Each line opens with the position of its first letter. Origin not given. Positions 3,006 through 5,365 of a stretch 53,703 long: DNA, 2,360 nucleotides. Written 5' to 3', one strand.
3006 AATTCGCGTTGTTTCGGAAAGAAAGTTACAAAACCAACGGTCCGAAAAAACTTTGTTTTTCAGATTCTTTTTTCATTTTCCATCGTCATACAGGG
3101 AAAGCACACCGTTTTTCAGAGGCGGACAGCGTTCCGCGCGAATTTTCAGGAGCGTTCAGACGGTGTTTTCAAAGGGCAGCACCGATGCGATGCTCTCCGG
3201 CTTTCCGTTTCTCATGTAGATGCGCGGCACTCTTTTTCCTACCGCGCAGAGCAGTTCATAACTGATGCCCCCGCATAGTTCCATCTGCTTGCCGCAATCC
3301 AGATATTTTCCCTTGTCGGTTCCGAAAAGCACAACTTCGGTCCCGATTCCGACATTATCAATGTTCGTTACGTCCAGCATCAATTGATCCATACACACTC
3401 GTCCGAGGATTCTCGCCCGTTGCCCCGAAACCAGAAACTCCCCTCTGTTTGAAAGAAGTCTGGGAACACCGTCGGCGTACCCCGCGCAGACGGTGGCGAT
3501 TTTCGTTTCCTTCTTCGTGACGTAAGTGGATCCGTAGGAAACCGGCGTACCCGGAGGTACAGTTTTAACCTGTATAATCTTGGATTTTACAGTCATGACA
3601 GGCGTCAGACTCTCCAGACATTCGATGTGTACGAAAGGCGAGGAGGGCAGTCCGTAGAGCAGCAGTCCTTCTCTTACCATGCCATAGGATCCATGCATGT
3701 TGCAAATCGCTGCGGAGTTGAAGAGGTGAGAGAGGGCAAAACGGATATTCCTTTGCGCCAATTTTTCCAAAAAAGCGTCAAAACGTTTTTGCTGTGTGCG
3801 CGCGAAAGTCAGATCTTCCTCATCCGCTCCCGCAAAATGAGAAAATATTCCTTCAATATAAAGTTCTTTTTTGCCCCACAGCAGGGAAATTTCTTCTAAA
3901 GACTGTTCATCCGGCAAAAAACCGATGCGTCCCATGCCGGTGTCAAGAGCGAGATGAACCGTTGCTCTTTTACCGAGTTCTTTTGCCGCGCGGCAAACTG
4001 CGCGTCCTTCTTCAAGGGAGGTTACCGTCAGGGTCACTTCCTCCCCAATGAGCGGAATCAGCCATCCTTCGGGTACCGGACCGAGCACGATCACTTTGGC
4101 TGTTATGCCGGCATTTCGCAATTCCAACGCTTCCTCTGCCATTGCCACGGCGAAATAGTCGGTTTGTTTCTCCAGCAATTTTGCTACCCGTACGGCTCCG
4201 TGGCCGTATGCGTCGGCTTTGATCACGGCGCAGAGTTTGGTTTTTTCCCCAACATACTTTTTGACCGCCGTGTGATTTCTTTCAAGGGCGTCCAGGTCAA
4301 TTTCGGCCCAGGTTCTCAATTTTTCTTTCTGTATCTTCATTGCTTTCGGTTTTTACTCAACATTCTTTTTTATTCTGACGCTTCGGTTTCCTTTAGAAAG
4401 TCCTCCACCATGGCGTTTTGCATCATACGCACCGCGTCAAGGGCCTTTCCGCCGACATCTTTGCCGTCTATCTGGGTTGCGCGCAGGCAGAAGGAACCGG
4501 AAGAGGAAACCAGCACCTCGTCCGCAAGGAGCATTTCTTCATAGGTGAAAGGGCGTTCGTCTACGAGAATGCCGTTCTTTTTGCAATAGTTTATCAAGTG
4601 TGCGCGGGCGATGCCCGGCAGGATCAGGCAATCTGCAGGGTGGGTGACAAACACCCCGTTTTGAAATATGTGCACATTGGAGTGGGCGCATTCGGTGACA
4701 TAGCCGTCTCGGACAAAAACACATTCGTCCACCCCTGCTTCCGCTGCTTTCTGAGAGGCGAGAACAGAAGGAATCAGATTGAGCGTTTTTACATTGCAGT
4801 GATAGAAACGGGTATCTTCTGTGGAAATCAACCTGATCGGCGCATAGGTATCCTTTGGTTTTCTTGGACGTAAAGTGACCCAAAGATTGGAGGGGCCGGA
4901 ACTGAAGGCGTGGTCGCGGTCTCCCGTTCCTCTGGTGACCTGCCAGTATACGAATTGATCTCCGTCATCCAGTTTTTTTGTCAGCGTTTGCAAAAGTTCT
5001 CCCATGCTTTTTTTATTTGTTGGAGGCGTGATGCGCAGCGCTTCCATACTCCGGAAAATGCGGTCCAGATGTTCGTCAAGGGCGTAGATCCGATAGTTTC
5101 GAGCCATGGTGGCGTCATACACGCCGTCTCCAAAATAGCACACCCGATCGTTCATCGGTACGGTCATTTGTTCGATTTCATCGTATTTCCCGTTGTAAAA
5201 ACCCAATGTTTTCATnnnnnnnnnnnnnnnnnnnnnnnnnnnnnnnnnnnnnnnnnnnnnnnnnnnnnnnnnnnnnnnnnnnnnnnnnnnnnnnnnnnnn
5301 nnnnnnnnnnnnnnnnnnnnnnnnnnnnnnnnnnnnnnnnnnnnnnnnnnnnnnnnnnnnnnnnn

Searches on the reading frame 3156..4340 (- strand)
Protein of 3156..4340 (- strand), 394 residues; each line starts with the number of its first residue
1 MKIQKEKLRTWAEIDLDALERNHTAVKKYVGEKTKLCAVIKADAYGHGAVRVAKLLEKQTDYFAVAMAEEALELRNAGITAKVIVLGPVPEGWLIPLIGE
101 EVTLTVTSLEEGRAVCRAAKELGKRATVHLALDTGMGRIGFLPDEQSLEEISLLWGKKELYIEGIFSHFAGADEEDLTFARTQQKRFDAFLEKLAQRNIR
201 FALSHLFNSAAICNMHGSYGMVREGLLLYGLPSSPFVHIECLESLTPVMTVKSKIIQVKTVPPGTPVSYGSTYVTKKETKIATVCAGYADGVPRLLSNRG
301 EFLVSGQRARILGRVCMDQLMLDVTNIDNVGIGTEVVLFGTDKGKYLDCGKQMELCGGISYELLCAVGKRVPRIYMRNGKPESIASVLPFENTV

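Call 42: search_protein_families(library=pfam, proteins=[window:3156-4340:-])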
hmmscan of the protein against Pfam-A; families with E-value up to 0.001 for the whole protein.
window:3156-4340:- (394 aa): 2 families
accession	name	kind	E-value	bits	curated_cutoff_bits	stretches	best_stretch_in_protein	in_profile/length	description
PF01168.26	Ala_racemase_N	-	2e-62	211.2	24.1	1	14-231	1-218/220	Alanine racemase, N-terminal domain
PF00842.27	Ala_racemase_C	-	1.1e-47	161.2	25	1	248-375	1-127/127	Alanine racemase, C-terminal domain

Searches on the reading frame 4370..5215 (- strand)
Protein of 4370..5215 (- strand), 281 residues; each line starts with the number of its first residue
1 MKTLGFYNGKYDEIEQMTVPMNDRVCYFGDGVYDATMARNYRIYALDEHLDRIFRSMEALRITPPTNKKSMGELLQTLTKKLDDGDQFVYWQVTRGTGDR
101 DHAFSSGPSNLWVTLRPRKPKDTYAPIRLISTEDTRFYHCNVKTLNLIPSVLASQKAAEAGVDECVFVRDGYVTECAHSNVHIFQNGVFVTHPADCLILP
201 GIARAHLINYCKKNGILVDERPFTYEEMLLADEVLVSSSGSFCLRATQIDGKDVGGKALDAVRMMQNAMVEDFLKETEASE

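Call 8: find_related_loci(query=window:4370-5215:-, collection=genome_contigs, flank=4000)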
Query window:4370-5215:- (281 aa) in genome_contigs; peptide patterns used: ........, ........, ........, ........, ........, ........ (x = any residue, [..] = any of these).
135 stretches matched a pattern; 76 encode a relative of the query (tblastn E <= 1e-3); 76 distinct loci.
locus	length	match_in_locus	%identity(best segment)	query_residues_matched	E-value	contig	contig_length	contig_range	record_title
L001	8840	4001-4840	62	1-279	1e-116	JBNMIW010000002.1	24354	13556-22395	MAG: Lachnospiraceae bacterium isolate CM_BacCAG2177.86 k141_304043_length_24354_cov_10.0000, whole genome shotgun seque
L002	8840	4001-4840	62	1-279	1e-116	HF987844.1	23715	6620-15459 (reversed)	Clostridium sp. CAG:590 genomic scaffold, scf295, whole genome shotgun sequence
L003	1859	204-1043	57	1-279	1e-118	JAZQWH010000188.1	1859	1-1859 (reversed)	MAG: Eubacteriales bacterium isolate T1900045166_TC20190160.MAGScoT_cleanbin_000019 SGB_5144_k141_1796103, whole genome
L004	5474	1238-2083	60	1-279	1e-111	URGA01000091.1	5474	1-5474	uncultured Ruminococcaceae bacterium isolate UMGS968 genome assembly, contig: NODE_3702_length_5474_cov_3.754383, whole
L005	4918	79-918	59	1-279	2e-110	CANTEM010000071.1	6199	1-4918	MAG TPA_asm: uncultured Clostridia bacterium isolate SRR13921779_bin.79_metawrap_v1.3_MAG genome assembly, contig: NODE.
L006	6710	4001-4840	58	1-279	4e-110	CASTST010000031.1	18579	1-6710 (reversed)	MAG: uncultured Eubacteriales bacterium isolate extra-ERR2497921.17_1677795682 genome assembly, contig: NODE_792_length_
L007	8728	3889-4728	58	1-279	6e-110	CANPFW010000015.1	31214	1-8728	MAG TPA_asm: uncultured Clostridia bacterium isolate SRR15730528_bin.37_metawrap_v1.3_MAG genome assembly, contig: NODE.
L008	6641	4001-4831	58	1-277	2e-109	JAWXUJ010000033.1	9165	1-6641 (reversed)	MAG: Eubacteriales bacterium isolate FM_46_G121_V NODE_2936_length_9166_cov_2.286457, whole genome shotgun sequence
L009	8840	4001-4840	56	1-279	6e-109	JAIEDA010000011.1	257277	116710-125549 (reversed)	MAG: Clostridia bacterium isolate SC0386_comb_6 SC0386_comb_6_contig_11, whole genome shotgun sequence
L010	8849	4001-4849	56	1-281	9e-108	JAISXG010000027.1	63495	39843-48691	MAG: Oscillospiraceae bacterium isolate Nc350_bin166 k119_1875301, whole genome shotgun sequence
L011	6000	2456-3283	54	1-276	8e-107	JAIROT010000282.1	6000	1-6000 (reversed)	MAG: Treponema sp. isolate Cd354_bin93 k119_2199286, whole genome shotgun sequence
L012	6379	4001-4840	58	1-279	7e-107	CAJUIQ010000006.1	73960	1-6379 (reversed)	MAG TPA_asm: uncultured Eubacteriales bacterium isolate MGBC142214 genome assembly, contig: MGBC142214.6, whole genome s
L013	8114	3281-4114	57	1-277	1e-105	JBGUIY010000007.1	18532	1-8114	MAG: Christensenellales bacterium isolate ruminal_MAG_316 ruminal_MAG_316_contig_0007, whole genome shotgun sequence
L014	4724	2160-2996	56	1-278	9e-105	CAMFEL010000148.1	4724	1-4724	MAG: uncultured Clostridia bacterium isolate SRR15057928_bin.3_metaWRAP_v1.3_MAG genome assembly, contig: ERZ10407477.76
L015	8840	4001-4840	56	1-279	1e-103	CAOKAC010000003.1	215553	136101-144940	MAG TPA_asm: uncultured Clostridia bacterium isolate SRR15604574_bin.43_metawrap_v1.3_MAG genome assembly, contig: NODE.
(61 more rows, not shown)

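Call 11: find_encoding_contigs(protein=window:4370-5215:-, flank=3000, max_places=10)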
Protein window:4370-5215:- (281 aa): no gene with exactly this product is on record in the collection.

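Call 12: find_homologous_proteins(query=window:4370-5215:-, max_evalue=1e-60)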
Query window:4370-5215:- (281 aa): 5940 proteins with E <= 1e-60 among 6789 candidates; the best 120 are listed.
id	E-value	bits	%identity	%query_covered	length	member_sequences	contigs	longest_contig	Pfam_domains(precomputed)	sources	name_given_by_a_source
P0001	2.8e-183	625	98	100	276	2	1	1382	PF01063.25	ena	-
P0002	6.3e-144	496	75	99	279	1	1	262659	PF01063.25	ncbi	-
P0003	2.0e-142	491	75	99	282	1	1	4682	PF01063.25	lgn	-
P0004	5.7e-140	483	73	99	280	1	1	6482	PF01063.25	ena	-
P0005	6.3e-139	480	74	99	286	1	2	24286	PF01063.25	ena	-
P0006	8.5e-139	479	74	99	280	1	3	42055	PF01063.25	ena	-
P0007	6.1e-138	477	75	99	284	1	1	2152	PF01063.25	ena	-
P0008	7.6e-136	470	71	99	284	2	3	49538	PF01063.25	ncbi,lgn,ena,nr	ncbi:MAG: aminotransferase class IV [Clostridia bacterium]|nr:aminotransferase class IV [Clostridia 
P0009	1.5e-135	469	74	99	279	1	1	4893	PF01063.25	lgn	-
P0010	1.7e-133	462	73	99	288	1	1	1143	PF01063.25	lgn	-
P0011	1.0e-117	410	64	99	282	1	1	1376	PF01063.25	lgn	-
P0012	1.2e-116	407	64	99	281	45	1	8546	PF01063.25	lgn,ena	-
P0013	1.5e-116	407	63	99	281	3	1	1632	PF01063.25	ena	-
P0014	7.2e-116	404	65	99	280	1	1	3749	PF01063.25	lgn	-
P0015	3.3e-115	402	64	99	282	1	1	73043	PF01063.25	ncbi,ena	-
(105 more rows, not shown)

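Call 13: find_encoding_contigs(protein=P0002, flank=4000, max_places=3)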
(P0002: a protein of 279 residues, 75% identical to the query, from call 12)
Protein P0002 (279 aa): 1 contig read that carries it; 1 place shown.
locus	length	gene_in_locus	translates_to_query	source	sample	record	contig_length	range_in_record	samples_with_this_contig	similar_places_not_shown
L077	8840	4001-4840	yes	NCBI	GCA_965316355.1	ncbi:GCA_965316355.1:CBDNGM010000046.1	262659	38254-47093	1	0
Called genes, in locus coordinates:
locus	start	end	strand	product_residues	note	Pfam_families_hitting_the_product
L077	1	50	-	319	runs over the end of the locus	PF00480:ROK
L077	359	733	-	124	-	PF00636:Ribonuclease_3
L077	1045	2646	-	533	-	PF13687:DUF4153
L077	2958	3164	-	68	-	PF13443:HTH_26, PF01381:HTH_3 (weak)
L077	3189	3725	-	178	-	PF11188:DUF2975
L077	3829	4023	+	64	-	-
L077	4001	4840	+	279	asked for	PF01063:Aminotran_4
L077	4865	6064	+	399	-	PF01168:Ala_racemase_N, PF00842:Ala_racemase_C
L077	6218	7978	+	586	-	PF03485:Arg_tRNA_synt_N, PF00750:tRNA-synt_1d, PF05746:DALR_1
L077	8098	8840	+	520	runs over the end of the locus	-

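Call 14: find_encoding_contigs(protein=P0006, flank=4000, max_places=3)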
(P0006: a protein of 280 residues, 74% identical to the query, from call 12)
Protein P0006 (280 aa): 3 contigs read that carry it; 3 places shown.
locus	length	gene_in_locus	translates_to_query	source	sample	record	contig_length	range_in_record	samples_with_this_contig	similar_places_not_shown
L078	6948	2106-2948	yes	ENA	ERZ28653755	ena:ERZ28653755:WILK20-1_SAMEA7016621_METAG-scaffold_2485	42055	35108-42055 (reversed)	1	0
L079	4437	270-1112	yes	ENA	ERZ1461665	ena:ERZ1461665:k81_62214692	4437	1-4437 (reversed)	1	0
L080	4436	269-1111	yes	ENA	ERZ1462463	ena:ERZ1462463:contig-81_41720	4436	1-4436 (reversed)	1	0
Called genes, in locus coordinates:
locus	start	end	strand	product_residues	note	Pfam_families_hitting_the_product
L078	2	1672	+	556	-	?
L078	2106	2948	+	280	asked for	PF01063:Aminotran_4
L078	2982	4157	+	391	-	PF01168:Ala_racemase_N, PF00842:Ala_racemase_C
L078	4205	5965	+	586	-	PF03485:Arg_tRNA_synt_N, PF00750:tRNA-synt_1d, PF05746:DALR_1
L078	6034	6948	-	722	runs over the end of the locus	PF27449:LtaS_N, PF00884:Sulfatase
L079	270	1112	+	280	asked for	PF01063:Aminotran_4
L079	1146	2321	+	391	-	PF01168:Ala_racemase_N, PF00842:Ala_racemase_C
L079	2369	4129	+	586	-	PF03485:Arg_tRNA_synt_N, PF00750:tRNA-synt_1d, PF05746:DALR_1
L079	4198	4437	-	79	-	?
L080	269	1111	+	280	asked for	PF01063:Aminotran_4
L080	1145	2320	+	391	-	PF01168:Ala_racemase_N, PF00842:Ala_racemase_C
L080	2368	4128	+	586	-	PF03485:Arg_tRNA_synt_N, PF00750:tRNA-synt_1d, PF05746:DALR_1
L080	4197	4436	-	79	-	?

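Call 15: find_encoding_contigs(protein=P0008, flank=4000, max_places=3)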
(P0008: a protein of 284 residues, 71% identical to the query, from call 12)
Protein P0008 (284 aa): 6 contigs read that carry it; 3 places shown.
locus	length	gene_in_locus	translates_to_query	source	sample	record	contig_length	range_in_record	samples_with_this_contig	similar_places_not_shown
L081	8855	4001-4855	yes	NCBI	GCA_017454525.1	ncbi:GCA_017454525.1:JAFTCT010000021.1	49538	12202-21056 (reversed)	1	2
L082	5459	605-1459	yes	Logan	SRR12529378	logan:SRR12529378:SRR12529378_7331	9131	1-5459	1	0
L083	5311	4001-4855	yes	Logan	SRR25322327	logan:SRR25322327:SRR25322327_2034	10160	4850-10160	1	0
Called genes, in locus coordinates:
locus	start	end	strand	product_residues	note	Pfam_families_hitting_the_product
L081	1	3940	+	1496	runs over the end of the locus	PF02811:PHP, PF00929:RNase_T, PF07733:DNA_pol3_alpha, PF17657:DNA_pol3_finger, PF14579:HHH_6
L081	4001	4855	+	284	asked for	PF01063:Aminotran_4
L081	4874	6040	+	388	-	PF01168:Ala_racemase_N, PF00842:Ala_racemase_C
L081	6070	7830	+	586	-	PF03485:Arg_tRNA_synt_N, PF00750:tRNA-synt_1d, PF05746:DALR_1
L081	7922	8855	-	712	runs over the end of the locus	PF27449:LtaS_N, PF00884:Sulfatase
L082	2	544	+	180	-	?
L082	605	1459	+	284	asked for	PF01063:Aminotran_4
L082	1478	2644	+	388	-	PF01168:Ala_racemase_N, PF00842:Ala_racemase_C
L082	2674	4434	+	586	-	PF03485:Arg_tRNA_synt_N, PF00750:tRNA-synt_1d, PF05746:DALR_1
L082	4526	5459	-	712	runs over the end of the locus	PF27449:LtaS_N, PF00884:Sulfatase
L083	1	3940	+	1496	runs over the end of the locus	PF02811:PHP, PF00929:RNase_T, PF07733:DNA_pol3_alpha, PF17657:DNA_pol3_finger, PF14579:HHH_6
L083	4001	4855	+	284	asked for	PF01063:Aminotran_4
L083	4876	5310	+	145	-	?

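Call 16: find_encoding_contigs(protein=P0001, flank=4000, max_places=3)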
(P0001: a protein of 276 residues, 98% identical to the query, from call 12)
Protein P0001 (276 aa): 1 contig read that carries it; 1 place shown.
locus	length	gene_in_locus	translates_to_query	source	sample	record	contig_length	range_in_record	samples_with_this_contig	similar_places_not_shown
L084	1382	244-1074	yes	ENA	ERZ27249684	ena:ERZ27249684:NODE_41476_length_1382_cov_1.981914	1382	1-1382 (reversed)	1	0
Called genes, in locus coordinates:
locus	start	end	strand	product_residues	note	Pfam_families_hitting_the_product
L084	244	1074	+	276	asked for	PF01063:Aminotran_4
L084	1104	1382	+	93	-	?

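Call 24: find_encoding_contigs(protein=P0005, flank=4000, max_places=3)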
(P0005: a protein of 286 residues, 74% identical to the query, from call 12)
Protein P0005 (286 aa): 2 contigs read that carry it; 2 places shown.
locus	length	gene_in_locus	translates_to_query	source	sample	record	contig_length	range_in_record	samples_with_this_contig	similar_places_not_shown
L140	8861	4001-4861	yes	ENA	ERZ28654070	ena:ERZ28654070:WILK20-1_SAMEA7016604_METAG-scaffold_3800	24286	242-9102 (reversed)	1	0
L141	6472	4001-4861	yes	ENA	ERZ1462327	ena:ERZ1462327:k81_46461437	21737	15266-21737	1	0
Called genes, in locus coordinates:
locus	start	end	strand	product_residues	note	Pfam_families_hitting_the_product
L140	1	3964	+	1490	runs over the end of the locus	PF02811:PHP, PF00929:RNase_T, PF07733:DNA_pol3_alpha, PF17657:DNA_pol3_finger, PF12836:HHH_3 (weak), PF14579:HHH_6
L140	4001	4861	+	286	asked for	PF01063:Aminotran_4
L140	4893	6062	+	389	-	PF01168:Ala_racemase_N, PF00842:Ala_racemase_C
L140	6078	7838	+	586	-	PF03485:Arg_tRNA_synt_N, PF00750:tRNA-synt_1d, PF05746:DALR_1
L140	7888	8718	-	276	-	PF00303:Thymidylat_synt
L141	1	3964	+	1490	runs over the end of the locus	PF02811:PHP, PF00929:RNase_T, PF07733:DNA_pol3_alpha, PF17657:DNA_pol3_finger, PF12836:HHH_3 (weak), PF14579:HHH_6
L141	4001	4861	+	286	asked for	PF01063:Aminotran_4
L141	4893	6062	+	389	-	PF01168:Ala_racemase_N, PF00842:Ala_racemase_C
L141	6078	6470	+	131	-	?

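Call 25: find_encoding_contigs(protein=P0004, flank=4000, max_places=3)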
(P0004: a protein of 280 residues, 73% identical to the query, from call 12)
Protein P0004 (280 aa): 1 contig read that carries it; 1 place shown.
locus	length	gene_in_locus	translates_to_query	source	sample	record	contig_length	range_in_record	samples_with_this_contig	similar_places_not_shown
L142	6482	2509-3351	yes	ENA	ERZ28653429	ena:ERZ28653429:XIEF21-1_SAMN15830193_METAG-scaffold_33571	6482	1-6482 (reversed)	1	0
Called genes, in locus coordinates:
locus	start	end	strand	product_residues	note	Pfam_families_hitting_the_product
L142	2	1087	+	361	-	?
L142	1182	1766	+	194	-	-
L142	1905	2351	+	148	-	-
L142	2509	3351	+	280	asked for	PF01063:Aminotran_4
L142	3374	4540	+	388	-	PF01168:Ala_racemase_N, PF00842:Ala_racemase_C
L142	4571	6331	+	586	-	PF03485:Arg_tRNA_synt_N, PF00750:tRNA-synt_1d, PF05746:DALR_1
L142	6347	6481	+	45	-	?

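Call 26: find_encoding_contigs(protein=P0003, flank=4000, max_places=3)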
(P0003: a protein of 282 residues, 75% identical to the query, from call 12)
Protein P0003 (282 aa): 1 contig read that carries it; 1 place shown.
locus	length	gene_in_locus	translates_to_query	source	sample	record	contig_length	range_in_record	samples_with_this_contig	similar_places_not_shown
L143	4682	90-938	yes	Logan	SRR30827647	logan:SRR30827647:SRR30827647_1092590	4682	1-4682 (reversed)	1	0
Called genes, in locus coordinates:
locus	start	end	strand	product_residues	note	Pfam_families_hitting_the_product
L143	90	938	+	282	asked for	PF01063:Aminotran_4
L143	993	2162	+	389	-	PF01168:Ala_racemase_N, PF00842:Ala_racemase_C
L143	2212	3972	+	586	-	PF03485:Arg_tRNA_synt_N, PF00750:tRNA-synt_1d, PF05746:DALR_1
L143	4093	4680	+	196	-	?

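Call 27: find_encoding_contigs(protein=P0009, flank=4000, max_places=3)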
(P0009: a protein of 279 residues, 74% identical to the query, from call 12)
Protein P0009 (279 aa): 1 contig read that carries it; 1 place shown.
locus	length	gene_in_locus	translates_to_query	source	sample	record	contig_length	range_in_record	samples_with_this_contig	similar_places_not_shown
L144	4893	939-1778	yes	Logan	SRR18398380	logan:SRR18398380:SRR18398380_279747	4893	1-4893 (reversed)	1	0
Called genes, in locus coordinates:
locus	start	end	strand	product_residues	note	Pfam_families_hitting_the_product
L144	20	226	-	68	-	PF13443:HTH_26, PF01381:HTH_3 (weak)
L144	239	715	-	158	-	PF11188:DUF2975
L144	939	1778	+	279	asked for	PF01063:Aminotran_4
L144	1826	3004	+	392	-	PF01168:Ala_racemase_N, PF00842:Ala_racemase_C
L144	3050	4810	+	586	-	PF03485:Arg_tRNA_synt_N, PF00750:tRNA-synt_1d, PF05746:DALR_1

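Call 42: search_protein_families(library=pfam, proteins=[window:4370-5215:-])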
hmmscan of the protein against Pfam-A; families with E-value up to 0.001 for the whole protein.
window:4370-5215:- (281 aa): 1 family
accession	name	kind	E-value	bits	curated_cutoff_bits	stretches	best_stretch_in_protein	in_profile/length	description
PF01063.24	Aminotran_4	-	2e-46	159.1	28.5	1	31-249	1-223/223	Amino-transferase class IV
